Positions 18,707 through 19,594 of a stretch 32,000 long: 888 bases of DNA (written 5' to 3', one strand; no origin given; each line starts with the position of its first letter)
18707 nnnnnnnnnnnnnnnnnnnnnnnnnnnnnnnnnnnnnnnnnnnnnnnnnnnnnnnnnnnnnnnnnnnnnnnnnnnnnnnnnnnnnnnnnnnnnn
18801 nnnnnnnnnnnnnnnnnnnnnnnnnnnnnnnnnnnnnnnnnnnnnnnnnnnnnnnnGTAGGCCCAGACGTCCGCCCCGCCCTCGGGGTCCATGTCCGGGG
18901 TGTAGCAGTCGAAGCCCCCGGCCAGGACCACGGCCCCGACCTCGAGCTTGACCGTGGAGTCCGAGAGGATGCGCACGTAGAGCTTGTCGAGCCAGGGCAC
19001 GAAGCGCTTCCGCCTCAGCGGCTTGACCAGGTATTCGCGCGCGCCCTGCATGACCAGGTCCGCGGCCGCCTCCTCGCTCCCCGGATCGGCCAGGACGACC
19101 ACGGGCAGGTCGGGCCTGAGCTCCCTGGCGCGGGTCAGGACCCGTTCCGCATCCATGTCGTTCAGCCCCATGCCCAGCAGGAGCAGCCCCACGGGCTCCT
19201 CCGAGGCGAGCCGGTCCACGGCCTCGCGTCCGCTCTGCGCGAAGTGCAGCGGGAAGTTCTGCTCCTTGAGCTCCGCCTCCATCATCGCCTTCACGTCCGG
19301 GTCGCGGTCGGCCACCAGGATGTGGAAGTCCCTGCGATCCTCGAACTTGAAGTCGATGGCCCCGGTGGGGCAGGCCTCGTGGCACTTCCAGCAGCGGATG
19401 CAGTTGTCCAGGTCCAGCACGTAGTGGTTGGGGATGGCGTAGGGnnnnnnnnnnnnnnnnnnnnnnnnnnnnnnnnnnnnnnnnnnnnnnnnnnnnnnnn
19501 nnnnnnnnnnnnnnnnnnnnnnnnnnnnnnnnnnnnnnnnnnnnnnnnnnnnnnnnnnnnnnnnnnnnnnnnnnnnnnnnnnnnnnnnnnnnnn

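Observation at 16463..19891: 1142-aa fusion of two HdrA-like modules carrying an inserted pseudo-receiver (CheY-like) domain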

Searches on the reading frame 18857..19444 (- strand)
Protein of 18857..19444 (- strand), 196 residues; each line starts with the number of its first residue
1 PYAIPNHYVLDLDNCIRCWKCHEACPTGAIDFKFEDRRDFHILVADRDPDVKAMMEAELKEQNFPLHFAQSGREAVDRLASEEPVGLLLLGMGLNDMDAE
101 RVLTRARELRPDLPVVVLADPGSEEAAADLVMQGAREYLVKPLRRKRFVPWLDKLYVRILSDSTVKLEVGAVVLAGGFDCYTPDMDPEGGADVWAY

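Call 45: find_related_loci(query=A2, collection=genome_contigs, flank=9000)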
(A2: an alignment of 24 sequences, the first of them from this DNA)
Query A2 (196 aa) in genome_contigs; peptide patterns used: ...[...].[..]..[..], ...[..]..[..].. (x = any residue, [..] = any of these).
148 stretches matched a pattern; 127 encode a relative of the query (tblastn E <= 1e-3); the best 80 are kept; 80 distinct loci.
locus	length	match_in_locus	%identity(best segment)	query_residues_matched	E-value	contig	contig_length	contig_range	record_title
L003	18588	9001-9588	84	1-196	2e-110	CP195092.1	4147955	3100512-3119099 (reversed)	Desulfovibrio caledoniensis strain lm2024 chromosome, complete genome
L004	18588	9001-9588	80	1-196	7e-108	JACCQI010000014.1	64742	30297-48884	MAG: Desulfovibrionaceae bacterium isolate MIC098Bin4 NODE_92_length_64742_cov_18.087127, whole genome shotgun sequence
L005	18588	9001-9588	85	1-196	3e-104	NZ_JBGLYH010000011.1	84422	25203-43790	Pseudodesulfovibrio karagichevae strain 9FUS NODE_11_length_84422_cov_64.877585, whole genome shotgun sequence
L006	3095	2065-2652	72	1-196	7e-99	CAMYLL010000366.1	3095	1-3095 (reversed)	MAG: uncultured Pseudodesulfovibrio sp. isolate FCS_M_Desulfobacterota_19 genome assembly, contig: NODE_53215_length_309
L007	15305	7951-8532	75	1-194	1e-96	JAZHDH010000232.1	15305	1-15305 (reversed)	MAG: Pseudodesulfovibrio sp. isolate Bin21Zod NODE_482_length_15305_cov_276.618951, whole genome shotgun sequence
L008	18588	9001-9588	72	1-196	2e-96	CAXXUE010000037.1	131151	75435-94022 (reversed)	MAG: uncultured Pseudodesulfovibrio sp. isolate a8b379bf-f1df-4415-be07-3a291d9257f6 genome assembly, contig: contig_37,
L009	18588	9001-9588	71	1-196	2e-95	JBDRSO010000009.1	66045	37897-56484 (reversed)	MAG: Pseudomonadota bacterium isolate MEGAHIT-group-3.15 k141_126381, whole genome shotgun sequence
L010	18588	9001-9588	70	1-196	3e-93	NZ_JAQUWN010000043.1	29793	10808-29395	MAG: Pseudodesulfovibrio sp. isolate STD2_191 NODE_5445_length_29793_cov_5.638340_Sandtown_D2, whole genome shotgun sequ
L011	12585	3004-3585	75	1-194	9e-93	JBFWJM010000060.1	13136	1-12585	MAG: Desulfovibrionaceae bacterium isolate CA_2019_NHSR_19 NODE_10089_length_13136_cov_3.547390_NHSR, whole genome shotg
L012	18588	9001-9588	68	1-196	3e-91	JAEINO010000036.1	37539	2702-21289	MAG: Pseudodesulfovibrio sp. isolate MAG6 NODE_901_length_37539_cov_33.049410, whole genome shotgun sequence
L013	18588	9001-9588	63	1-196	8e-83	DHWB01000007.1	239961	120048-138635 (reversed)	MAG TPA_asm: Desulfomicrobium sp. UBA5193 UBA5193_contig_59, whole genome shotgun sequence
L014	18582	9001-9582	62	1-194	3e-82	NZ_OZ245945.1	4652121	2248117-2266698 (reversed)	MAG: Maridesulfovibrio sp. isolate 227629a5-9d24-4079-af3c-2046eb677fbc chromosome 1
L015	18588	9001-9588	62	1-196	5e-79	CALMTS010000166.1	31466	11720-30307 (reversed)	MAG TPA_asm: uncultured Desulfomicrobium sp. isolate SRR6284161_bin.88_CONCOCT_v1.1_MAG genome assembly, contig: ERZ7951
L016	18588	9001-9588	60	1-196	3e-76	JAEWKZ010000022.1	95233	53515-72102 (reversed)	MAG: Proteobacteria bacterium isolate OH_PBrB_69 k127_125426, whole genome shotgun sequence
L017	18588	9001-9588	60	1-196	2e-75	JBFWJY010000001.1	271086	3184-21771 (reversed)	MAG: Desulfomicrobium sp. isolate CA_2019_NHSR_3 NODE_81_length_271086_cov_40.247458_NHSR, whole genome shotgun sequence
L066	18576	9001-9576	41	1-196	2e-42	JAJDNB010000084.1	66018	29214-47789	MAG: Deltaproteobacteria bacterium isolate ALJrbin.12 k141_6999834, whole genome shotgun sequence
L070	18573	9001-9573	40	1-196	2e-41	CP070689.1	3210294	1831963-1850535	MAG: Deltaproteobacteria bacterium isolate bin63 chromosome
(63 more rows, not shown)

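Call 53: search_protein_families(library=pfam, proteins=[L070:928-3282:+, L070:3257-6676:+, L070:6792-7214:+, L070:7260-8405:+, L070:8551-11979:+, L070:12108-12716:+, L070:12804-13595:+, L070:13672-14664:+, L070:14810-16867:+, L070:68-406:+], max_evalue=0.00001)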
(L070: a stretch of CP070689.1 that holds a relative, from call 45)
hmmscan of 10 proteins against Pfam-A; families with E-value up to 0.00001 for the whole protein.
L070:928-3282:+ (784 aa): 6 families
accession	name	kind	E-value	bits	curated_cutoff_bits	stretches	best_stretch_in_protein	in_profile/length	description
PF02754.22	CCG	-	1.2e-30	105.9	20.6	2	648-735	1-84/85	Cysteine-rich domain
PF13183.11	Fer4_8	-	5.5e-20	72.1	27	2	403-462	4-68/68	4Fe-4S dicluster domain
PF13534.11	Fer4_17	-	1.7e-16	60.9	22.2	2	403-462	1-60/61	4Fe-4S dicluster domain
PF13187.11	Fer4_9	-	3.7e-13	49.7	27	2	404-461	2-50/52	4Fe-4S dicluster domain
PF13237.11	Fer4_10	-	1e-11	45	25.5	1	403-459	8-53/53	4Fe-4S dicluster domain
PF12838.12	Fer4_7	-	4.4e-09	37.1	27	0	404-462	2-52/52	4Fe-4S dicluster domain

L070:3257-6676:+ (1139 aa): 17 families
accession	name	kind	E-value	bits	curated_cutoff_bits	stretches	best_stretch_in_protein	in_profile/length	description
PF07992.20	Pyr_redox_2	-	7.2e-48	163.9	26.1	1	390-688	2-291/291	Pyridine nucleotide-disulphide oxidoreductase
PF14691.11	Fer4_20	-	2.6e-19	69.5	25.8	1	298-374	29-108/113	Dihydroprymidine dehydrogenase domain II, 4Fe-4S cluster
PF13450.12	NAD_binding_8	-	5.8e-17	62.2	21.9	1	393-427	1-35/68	NAD(P)-binding Rossmann-like domain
PF00070.33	Pyr_redox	-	6.6e-15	55.8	22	0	522-592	1-75/82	Pyridine nucleotide-disulphide oxidoreductase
PF13738.12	Pyr_redox_3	-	3.2e-13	50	30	0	517-672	161-305/305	Pyridine nucleotide-disulphide oxidoreductase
PF12831.13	FAD_oxidored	-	7.6e-11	42.4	27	0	152-187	3-38/416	FAD dependent oxidoreductase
PF13237.11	Fer4_10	-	2.2e-10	40.7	25.5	1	1061-1109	3-53/53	4Fe-4S dicluster domain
PF14697.11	Fer4_21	-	3.1e-10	40.5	35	1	1061-1110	2-53/59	4Fe-4S dicluster domain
PF01266.30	DAO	-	2.1e-09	37.8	27.9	0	390-425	1-44/353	FAD dependent oxidoreductase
PF13187.11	Fer4_9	-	1.3e-08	35.2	27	0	1067-1112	2-51/52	4Fe-4S dicluster domain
PF01946.23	Thi4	-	3.4e-08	33.5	26.2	0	390-426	19-56/235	Thi4 family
PF00037.32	Fer4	-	4e-08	33.2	21.1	1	245-264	3-22/24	4Fe-4S binding domain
PF12838.12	Fer4_7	-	1.7e-07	32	27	1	1067-1112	2-52/52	4Fe-4S dicluster domain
PF01262.27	AlaDh_PNT_C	-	4.8e-07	29.9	23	0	521-550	29-57/214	Alanine dehydrogenase/PNT, C-terminal domain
PF00890.30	FAD_binding_2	-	6.4e-07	29.4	20.4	0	151-186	2-37/414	FAD binding domain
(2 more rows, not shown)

L070:6792-7214:+ (140 aa): 1 family
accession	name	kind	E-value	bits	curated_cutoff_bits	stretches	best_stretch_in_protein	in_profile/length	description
PF02662.21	FlpD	-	9.2e-54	181.1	22.3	1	8-130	1-123/123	Methyl-viologen-reducing hydrogenase, delta subunit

L070:7260-8405:+ (381 aa): 2 families
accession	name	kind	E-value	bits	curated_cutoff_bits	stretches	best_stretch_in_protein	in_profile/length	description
PF04432.18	FrhB_FdhB_C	-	2.6e-09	37.5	23.3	1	86-207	3-136/150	Coenzyme F420 hydrogenase/dehydrogenase, beta subunit C terminus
PF13183.11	Fer4_8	-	2.2e-06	28.5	27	1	254-334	2-68/68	4Fe-4S dicluster domain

L070:8551-11979:+ (1142 aa): 22 families
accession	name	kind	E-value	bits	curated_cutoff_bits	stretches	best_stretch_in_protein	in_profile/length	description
PF00072.30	Response_reg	-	1.5e-31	109.3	30.2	1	192-298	1-107/111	Response regulator receiver domain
PF07992.20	Pyr_redox_2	-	3.9e-27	95.9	26.1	1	728-846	3-119/291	Pyridine nucleotide-disulphide oxidoreductase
PF00037.32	Fer4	-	6e-21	73.8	21.1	1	158-181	1-24/24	4Fe-4S binding domain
PF13450.12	NAD_binding_8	-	6.2e-18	65.3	21.9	1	730-769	1-40/68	NAD(P)-binding Rossmann-like domain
PF13237.11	Fer4_10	-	7.7e-17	61.4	25.5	1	1072-1116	7-53/53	4Fe-4S dicluster domain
PF13187.11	Fer4_9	-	1e-15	57.9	27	2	118-180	2-52/52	4Fe-4S dicluster domain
PF12837.12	Fer4_6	-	1.2e-15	57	25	0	159-180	3-24/24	4Fe-4S binding domain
PF12838.12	Fer4_7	-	7e-15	55.7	27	1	1074-1118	2-51/52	4Fe-4S dicluster domain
PF12831.13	FAD_oxidored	-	2.9e-14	53.6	27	1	729-764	3-38/416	FAD dependent oxidoreductase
PF01266.30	DAO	-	3.4e-13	50.3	27.9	1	728-857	2-123/353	FAD dependent oxidoreductase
PF12797.12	Fer4_2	-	2.3e-11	43.3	24.5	0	112-130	4-22/22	4Fe-4S binding domain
PF13484.11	Fer4_16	-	5.6e-11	43.5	30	0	165-189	2-29/66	4Fe-4S double cluster binding domain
PF00890.30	FAD_binding_2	-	8.5e-11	42.1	20.4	1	728-764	2-38/414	FAD binding domain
PF13183.11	Fer4_8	-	8.1e-10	39.5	27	0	116-178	3-67/68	4Fe-4S dicluster domain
PF00070.33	Pyr_redox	-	2.6e-09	37.9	22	0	8-41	2-35/82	Pyridine nucleotide-disulphide oxidoreductase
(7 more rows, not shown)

L070:12108-12716:+ (202 aa): 1 family
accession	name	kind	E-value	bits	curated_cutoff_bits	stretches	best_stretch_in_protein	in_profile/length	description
PF00440.29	TetR_N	-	3.1e-18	65.7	24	1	26-72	1-47/47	Bacterial regulatory proteins, tetR family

L070:12804-13595:+ (263 aa): 1 family
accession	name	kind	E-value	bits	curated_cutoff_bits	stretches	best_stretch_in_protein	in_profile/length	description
PF01012.27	ETF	-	6.5e-42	143.8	26.7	1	26-209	4-180/181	Electron transfer flavoprotein domain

L070:13672-14664:+ (330 aa): 2 families
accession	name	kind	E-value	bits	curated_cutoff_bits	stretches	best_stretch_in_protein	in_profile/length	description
PF01012.27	ETF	-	3.4e-47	161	26.7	1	5-183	1-179/181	Electron transfer flavoprotein domain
PF00766.25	ETF_alpha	-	7e-38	128.9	27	1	204-284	1-81/81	Electron transfer flavoprotein FAD-binding domain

L070:14810-16867:+ (685 aa): 7 families
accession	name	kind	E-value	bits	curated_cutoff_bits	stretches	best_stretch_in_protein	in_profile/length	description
PF02754.22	CCG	-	1.2e-33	115.4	20.6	2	567-654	2-84/85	Cysteine-rich domain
PF13183.11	Fer4_8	-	9.6e-09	36.1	27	1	286-376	2-67/68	4Fe-4S dicluster domain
PF13187.11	Fer4_9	-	1.2e-08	35.3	27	1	288-374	1-48/52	4Fe-4S dicluster domain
PF13237.11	Fer4_10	-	2.4e-08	34.2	25.5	1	284-374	4-53/53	4Fe-4S dicluster domain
PF12797.12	Fer4_2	-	5.3e-08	32.8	24.5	0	280-301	1-22/22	4Fe-4S binding domain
PF13534.11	Fer4_17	-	8.8e-07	29.8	22.2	0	284-303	41-60/61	4Fe-4S dicluster domain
PF13484.11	Fer4_16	-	9.6e-07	29.9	30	0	289-330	2-42/66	4Fe-4S double cluster binding domain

L070:68-406:+ (112 aa): 1 family
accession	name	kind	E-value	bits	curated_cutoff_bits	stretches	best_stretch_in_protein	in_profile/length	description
PF00582.32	Usp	-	6.5e-15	56.4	24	1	22-102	55-141/141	Universal stress protein family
